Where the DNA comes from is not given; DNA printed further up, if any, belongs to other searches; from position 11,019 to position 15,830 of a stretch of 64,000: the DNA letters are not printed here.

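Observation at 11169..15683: Orphan 1,504-aa GHKL-ATPase plus DUF3883-like nuclease protein: candidate single-gene defence/conflict system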

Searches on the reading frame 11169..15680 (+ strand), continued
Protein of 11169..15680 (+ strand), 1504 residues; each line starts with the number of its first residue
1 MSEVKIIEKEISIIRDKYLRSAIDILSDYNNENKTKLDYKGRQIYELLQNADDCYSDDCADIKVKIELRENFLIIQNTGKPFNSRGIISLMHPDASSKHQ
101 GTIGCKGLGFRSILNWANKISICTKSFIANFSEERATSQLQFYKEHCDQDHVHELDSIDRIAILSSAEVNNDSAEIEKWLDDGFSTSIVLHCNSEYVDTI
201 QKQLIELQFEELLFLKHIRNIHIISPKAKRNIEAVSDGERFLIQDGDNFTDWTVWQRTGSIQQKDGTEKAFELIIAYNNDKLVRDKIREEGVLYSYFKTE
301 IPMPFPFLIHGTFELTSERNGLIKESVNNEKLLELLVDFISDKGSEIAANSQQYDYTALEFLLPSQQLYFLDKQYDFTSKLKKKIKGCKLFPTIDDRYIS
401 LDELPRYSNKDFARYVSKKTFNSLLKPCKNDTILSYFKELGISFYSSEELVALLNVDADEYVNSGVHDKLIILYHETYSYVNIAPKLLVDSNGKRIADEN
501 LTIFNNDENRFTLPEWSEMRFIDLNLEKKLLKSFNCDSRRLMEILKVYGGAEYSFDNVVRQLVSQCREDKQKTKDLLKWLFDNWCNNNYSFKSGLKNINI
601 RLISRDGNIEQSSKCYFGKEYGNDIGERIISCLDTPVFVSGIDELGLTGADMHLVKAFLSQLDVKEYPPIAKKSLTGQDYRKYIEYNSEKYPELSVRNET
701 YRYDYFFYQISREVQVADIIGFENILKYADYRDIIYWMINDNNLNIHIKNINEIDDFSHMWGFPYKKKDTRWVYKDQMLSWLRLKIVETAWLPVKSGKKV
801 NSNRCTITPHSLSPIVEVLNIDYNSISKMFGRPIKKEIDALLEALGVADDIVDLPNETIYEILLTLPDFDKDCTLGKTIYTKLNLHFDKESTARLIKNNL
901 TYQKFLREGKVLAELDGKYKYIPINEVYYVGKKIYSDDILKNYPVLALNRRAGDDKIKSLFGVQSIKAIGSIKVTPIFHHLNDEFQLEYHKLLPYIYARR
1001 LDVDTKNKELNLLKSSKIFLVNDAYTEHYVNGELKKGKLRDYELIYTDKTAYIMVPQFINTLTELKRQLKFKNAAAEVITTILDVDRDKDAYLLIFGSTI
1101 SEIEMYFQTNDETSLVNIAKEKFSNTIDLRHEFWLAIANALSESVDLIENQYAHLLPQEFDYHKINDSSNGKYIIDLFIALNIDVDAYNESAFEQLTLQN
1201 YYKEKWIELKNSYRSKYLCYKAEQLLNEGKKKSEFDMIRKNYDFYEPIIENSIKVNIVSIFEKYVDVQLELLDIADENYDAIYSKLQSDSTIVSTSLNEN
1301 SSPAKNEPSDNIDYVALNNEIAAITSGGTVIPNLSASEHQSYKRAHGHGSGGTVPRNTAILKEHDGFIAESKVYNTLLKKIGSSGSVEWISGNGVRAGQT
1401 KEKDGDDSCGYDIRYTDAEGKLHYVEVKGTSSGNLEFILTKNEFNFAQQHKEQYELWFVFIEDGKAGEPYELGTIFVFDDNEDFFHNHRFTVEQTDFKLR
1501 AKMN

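Call 36: list_cluster_members(proteins=[P0001])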
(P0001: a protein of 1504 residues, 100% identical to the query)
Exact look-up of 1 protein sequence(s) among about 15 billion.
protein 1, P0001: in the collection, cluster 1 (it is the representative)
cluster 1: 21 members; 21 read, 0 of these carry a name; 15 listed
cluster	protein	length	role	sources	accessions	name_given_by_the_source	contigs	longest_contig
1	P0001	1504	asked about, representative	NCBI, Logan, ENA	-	-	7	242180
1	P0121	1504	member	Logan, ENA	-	-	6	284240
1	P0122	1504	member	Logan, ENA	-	-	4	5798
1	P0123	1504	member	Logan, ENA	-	-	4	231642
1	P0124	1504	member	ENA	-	-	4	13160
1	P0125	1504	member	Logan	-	-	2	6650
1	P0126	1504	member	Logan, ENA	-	-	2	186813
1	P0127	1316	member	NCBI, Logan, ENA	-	-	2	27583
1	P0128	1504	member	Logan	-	-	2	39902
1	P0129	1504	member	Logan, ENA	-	-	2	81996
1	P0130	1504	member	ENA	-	-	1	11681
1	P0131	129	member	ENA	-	-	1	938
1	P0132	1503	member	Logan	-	-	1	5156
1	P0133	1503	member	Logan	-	-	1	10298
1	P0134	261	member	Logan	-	-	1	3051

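Call 37: search_solved_structures(query=A1, max_evalue=1, show_alignments=2)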
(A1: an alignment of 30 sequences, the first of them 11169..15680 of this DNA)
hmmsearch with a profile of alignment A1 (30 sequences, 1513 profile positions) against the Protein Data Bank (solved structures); distinct sequences matched with E-value up to 1: 0.

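Call 38: find_related_loci(query=A1, collection=genome_contigs, flank=10000)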
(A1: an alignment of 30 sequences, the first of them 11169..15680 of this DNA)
Query A1 (1504 aa) in genome_contigs; peptide patterns used: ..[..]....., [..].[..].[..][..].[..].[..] (x = any residue, [..] = any of these).
599 stretches matched a pattern (row limit reached: there are more); 305 encode a relative of the query (tblastn E <= 1e-3); the best 80 are kept; 80 distinct loci.
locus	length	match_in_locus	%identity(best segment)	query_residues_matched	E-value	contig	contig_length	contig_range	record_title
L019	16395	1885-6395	97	1-1504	0e+0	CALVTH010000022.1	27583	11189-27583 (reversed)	MAG: uncultured Clostridia bacterium isolate BRZ_LA__bin1 genome assembly, contig: BRZ_LA__NODE_1148_length_27583_cov_10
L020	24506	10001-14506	47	1-1504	0e+0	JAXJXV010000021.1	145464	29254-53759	MAG: Acutalibacteraceae bacterium isolate DOME_MAG_7338 7338_C0433_k141_180681, whole genome shotgun sequence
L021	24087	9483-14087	33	6-1499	0e+0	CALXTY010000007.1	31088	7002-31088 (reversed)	MAG: uncultured Alphaproteobacteria bacterium isolate BRZ_DM__bin96 genome assembly, contig: BRZ_DM__NODE_2106_length_31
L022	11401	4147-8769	34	1-1501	0e+0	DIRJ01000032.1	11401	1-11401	MAG TPA_asm: Mageeibacillus sp. UBA5439 UBA5439_contig_28096, whole genome shotgun sequence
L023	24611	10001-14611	34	6-1503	0e+0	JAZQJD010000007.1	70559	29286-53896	MAG: Acutalibacteraceae bacterium isolate T1900044621_TS20190087.MAGScoT_cleanbin_000031 SGB_890_k141_1487059, whole gen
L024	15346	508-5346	28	10-1500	9e-117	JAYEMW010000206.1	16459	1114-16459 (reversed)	MAG: Thermodesulfobacteriota bacterium isolate MAG071 MAG071_206, whole genome shotgun sequence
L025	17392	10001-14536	26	7-1493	1e-97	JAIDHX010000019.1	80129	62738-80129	MAG: Lachnospiraceae bacterium isolate SC0328_S13_3 SC0328_S13_3_contig_19, whole genome shotgun sequence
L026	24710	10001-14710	28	24-1500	6e-94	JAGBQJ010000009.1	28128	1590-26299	MAG: Bacteroidales bacterium isolate RGIG9351 Yak_Abomasum-5__c47374, whole genome shotgun sequence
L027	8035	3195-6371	26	6-1033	1e-75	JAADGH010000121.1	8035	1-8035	MAG: Planctomycetota bacterium isolate M_MetaBat.109 contig-127_15940, whole genome shotgun sequence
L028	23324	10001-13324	22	16-1104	3e-73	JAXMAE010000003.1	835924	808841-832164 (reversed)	MAG: Phycisphaerales bacterium isolate STL-PLA2 C1.284.fa-3, whole genome shotgun sequence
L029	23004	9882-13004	25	24-1033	5e-72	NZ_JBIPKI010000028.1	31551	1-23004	Desulfurivibrio sp. C05AmB 28, whole genome shotgun sequence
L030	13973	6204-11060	29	7-1500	4e-153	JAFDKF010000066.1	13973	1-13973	MAG: Deltaproteobacteria bacterium isolate Meg22_46_Bin_1 Meg22_46_Bin_1_scaffold_7626, whole genome shotgun sequence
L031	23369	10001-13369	25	16-1137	6e-60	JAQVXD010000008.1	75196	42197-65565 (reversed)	MAG: Fermentimonas sp. isolate STF2_118 NODE_589_length_75196_cov_5.744462_Sandtown_F2, whole genome shotgun sequence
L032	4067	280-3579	24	25-1090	5e-60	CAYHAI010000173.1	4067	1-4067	MAG TPA_asm: uncultured Planctomycetales bacterium isolate ERP119294_co2_437 genome assembly, contig: k141_1191361, whol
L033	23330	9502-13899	24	39-1476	1e-58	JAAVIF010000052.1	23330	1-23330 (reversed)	MAG: Oscillospiraceae bacterium isolate Mgla_MAG_19-bin_22 c_000000026506, whole genome shotgun sequence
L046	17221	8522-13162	33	7-1502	0e+0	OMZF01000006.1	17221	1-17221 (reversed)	uncultured Clostridiales bacterium isolate RUG098 genome assembly, contig: k87_3126958, whole genome shotgun sequence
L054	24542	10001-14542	24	5-1504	9e-61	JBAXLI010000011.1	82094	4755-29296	MAG: Bacteroidota bacterium isolate ELA423 MAG423_11, whole genome shotgun sequence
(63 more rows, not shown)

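Call 40: find_encoding_contigs(protein=P0079, flank=10000, max_places=10)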
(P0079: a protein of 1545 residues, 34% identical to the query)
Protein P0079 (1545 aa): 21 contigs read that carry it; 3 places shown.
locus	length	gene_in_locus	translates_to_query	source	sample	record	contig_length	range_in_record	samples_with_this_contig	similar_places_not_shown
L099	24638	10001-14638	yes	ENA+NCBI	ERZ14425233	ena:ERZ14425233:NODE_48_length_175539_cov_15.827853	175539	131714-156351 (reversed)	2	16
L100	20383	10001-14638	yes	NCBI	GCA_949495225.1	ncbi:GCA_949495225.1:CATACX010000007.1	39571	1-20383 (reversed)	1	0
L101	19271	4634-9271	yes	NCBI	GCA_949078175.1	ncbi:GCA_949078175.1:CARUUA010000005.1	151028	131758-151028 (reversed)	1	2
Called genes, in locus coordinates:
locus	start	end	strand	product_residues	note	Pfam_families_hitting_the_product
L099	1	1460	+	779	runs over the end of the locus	PF25264:DUF7864, PF25263:DUF7863, PF25262:DUF7862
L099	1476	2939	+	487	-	PF20442:BrxL_N, PF13337:BrxL_ATPase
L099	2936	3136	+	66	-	-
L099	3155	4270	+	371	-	PF00155:Aminotran_1_2 (weak), PF00266:Aminotran_5, PF01212:Beta_elim_lyase (faint), PF01041:DegT_DnrJ_EryC1 (weak)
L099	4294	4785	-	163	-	-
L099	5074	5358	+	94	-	PF01527:HTH_Tnp_1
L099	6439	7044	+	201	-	PF01209:Ubie_methyltran, PF02353:CMAS, PF13489:Methyltransf_23, PF07021:MetW, PF13847:Methyltransf_31, PF08241:Methyltransf_11, PF08242:Methyltransf_12, PF13649:Methyltransf_25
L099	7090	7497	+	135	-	PF12675:DUF3795 (weak)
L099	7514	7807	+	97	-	PF12675:DUF3795 (weak)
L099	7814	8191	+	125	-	-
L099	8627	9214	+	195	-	PF12917:YfbR-like, PF13023:HD_3, PF01966:HD (weak)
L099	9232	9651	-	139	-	PF12663:DUF3788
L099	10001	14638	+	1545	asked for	PF13020:NOV_C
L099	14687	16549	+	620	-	PF01555:N6_N4_Mtase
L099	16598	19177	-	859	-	-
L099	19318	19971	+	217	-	PF01205:Impact_N, PF09186:DUF1949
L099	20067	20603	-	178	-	PF02482:Ribosomal_S30AE, PF16321:Ribosom_S30AE_C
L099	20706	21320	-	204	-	-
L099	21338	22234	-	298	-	PF01569:PAP2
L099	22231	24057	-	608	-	PF00009:GTP_EFTU, PF01926:MMR_HSR1 (faint), PF22042:EF-G_D2, PF03144:GTP_EFTU_D2, PF14492:EFG_III (weak), PF00679:EFG_C, PF21018:BipA_C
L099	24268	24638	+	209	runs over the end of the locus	PF00436:SSB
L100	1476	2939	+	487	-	PF20442:BrxL_N, PF13337:BrxL_ATPase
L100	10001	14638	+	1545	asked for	PF13020:NOV_C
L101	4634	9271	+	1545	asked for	PF13020:NOV_C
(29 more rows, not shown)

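Call 41: find_encoding_contigs(protein=P0016, flank=10000, max_places=6)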
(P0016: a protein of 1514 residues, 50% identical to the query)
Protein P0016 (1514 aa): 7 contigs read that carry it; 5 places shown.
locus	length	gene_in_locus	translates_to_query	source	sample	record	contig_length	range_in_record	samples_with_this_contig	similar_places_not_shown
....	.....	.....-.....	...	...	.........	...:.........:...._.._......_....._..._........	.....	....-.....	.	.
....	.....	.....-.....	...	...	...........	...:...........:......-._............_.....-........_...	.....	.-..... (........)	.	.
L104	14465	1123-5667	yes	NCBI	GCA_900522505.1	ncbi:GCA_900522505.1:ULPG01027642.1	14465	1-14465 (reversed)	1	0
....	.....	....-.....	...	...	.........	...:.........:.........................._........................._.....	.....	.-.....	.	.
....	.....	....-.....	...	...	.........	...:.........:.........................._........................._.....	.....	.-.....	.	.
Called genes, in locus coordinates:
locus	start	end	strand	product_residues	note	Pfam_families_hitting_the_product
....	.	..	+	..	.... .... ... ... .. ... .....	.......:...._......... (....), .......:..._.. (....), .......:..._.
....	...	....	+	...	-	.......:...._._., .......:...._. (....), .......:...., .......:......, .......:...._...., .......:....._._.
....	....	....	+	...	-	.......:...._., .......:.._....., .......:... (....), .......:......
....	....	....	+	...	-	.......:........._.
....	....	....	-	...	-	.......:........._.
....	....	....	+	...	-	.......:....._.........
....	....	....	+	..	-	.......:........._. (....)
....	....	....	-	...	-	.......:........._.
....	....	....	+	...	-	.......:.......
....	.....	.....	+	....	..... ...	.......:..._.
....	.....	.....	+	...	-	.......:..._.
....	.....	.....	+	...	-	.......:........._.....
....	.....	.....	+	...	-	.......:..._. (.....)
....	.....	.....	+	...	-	-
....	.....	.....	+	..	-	-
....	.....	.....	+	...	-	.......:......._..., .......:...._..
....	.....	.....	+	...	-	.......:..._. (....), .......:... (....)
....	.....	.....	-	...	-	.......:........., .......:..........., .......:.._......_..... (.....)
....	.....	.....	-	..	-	-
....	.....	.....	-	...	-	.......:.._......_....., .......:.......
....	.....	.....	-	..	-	-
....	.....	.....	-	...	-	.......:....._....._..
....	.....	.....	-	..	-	-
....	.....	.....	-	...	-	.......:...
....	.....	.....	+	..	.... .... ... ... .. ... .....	-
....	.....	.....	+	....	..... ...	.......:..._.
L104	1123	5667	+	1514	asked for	PF13020:NOV_C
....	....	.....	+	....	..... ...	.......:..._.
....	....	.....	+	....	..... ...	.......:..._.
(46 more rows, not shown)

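Call 42: find_encoding_contigs(protein=P0046, flank=10000, max_places=4)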
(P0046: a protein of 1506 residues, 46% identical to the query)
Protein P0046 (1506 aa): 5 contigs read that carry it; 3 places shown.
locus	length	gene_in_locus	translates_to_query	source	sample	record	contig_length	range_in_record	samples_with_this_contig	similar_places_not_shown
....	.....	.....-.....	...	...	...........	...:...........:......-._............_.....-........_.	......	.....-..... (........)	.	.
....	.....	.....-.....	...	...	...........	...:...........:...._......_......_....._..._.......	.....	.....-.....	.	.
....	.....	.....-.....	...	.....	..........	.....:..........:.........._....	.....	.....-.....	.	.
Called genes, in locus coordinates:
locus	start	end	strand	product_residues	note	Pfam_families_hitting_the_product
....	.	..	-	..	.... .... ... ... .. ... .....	-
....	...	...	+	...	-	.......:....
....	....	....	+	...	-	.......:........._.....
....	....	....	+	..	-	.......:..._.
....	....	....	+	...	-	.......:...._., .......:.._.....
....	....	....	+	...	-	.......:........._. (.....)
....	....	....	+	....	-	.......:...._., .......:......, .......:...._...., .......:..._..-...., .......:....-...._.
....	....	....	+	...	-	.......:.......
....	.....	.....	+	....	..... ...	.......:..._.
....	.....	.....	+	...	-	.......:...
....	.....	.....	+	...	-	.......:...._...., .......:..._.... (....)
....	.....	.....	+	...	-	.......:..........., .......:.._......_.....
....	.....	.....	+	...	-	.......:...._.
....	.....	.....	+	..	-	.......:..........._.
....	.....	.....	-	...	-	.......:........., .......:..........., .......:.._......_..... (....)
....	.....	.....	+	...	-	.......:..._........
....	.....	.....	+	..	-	-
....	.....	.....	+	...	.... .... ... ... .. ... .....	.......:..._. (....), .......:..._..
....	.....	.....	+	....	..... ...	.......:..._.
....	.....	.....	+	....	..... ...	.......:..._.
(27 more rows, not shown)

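Call 43: find_encoding_contigs(protein=P0027, flank=10000, max_places=4)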
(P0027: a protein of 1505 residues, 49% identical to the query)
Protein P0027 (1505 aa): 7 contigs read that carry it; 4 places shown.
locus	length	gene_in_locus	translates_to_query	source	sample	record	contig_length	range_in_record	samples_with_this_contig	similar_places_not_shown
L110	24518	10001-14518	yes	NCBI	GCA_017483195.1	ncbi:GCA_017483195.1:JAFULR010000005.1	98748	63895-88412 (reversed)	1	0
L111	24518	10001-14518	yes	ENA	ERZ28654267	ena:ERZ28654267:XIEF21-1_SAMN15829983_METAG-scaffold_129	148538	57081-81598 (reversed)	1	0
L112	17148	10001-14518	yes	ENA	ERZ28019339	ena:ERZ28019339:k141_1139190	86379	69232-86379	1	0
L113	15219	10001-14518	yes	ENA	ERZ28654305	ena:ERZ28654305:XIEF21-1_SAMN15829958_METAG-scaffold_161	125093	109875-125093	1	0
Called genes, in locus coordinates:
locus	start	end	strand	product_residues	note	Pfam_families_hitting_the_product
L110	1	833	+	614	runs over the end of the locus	PF06580:His_kinase, PF02518:HATPase_c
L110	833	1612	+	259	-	PF00072:Response_reg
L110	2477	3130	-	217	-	-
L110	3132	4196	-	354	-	PF22799:PIR1-like_C (faint), PF14311:DUF4379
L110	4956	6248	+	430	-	PF04326:SLFN_AlbA_2, PF13749:HATPase_c_4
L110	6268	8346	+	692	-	PF00270:DEAD, PF04851:ResIII, PF00271:Helicase_C, PF16124:RecQ_Zn_bind (faint)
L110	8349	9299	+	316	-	PF02481:DNA_processg_A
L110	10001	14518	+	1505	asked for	PF13020:NOV_C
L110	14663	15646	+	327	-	PF08240:ADH_N, PF00107:ADH_zinc_N, PF13602:ADH_zinc_N_2 (weak)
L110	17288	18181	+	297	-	PF02661:Fic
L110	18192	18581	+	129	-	PF00293:NUDIX, PF14815:NUDIX_4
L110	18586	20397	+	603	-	PF03235:GmrSD_N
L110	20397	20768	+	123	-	PF07739:TipAS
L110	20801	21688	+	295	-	PF14022:DUF4238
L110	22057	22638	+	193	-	PF00293:NUDIX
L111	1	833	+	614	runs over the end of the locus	PF06580:His_kinase, PF02518:HATPase_c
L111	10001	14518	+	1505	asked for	PF13020:NOV_C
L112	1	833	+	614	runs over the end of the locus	PF06580:His_kinase, PF02518:HATPase_c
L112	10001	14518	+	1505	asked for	PF13020:NOV_C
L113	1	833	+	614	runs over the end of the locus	PF06580:His_kinase, PF02518:HATPase_c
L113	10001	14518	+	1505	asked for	PF13020:NOV_C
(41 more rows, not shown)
